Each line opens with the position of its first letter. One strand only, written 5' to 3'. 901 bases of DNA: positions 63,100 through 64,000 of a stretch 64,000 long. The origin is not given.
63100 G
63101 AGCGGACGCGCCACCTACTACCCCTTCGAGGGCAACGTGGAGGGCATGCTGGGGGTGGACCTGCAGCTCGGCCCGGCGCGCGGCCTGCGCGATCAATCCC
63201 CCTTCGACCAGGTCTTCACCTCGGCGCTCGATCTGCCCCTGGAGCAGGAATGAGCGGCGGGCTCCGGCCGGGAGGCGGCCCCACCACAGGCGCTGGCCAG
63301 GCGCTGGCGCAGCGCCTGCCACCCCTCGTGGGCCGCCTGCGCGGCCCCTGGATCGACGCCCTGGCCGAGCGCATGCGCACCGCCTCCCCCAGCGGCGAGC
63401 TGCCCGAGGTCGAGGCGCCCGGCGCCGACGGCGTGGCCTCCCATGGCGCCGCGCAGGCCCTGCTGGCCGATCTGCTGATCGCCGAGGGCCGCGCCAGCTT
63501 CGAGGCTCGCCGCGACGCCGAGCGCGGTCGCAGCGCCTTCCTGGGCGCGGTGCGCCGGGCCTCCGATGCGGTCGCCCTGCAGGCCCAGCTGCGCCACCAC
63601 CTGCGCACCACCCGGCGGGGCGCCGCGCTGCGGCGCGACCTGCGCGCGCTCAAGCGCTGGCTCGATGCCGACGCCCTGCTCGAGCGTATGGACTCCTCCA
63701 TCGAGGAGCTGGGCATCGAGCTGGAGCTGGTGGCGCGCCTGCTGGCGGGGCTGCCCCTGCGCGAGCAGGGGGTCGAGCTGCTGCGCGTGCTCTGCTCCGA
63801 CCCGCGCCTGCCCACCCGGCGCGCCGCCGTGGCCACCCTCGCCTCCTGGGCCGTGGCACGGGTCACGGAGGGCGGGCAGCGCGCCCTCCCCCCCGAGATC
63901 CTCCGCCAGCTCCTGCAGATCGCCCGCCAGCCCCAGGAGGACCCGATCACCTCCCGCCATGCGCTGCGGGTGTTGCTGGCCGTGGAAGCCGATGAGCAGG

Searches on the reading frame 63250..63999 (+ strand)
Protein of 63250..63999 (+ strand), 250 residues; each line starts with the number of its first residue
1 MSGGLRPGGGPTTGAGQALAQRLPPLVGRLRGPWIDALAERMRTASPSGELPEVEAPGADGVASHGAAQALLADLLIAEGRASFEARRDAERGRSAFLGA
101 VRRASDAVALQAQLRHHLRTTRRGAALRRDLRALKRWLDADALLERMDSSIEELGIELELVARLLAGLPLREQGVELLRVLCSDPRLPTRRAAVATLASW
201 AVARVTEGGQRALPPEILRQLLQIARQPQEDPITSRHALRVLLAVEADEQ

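Call 51: search_protein_families(library=pfam, proteins=[window:63250-63999:+], max_evalue=1)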
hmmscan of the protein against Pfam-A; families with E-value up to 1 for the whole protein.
window:63250-63999:+ (250 aa): 1 family
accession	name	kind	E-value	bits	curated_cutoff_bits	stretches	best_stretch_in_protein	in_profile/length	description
PF13513.12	HEAT_EZ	-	0.00097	20.1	27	1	189-230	3-42/55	HEAT-like repeat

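Call 69: find_homologous_proteins(query=window:63250-63999:+)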
Query window:63250-63999:+ (250 aa): 1 proteins with E <= 0.001 among 8000 candidates.
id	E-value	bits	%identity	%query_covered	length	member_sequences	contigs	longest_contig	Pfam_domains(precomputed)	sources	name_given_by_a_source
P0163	8.6e-49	185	61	59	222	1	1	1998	PF07992.21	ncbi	-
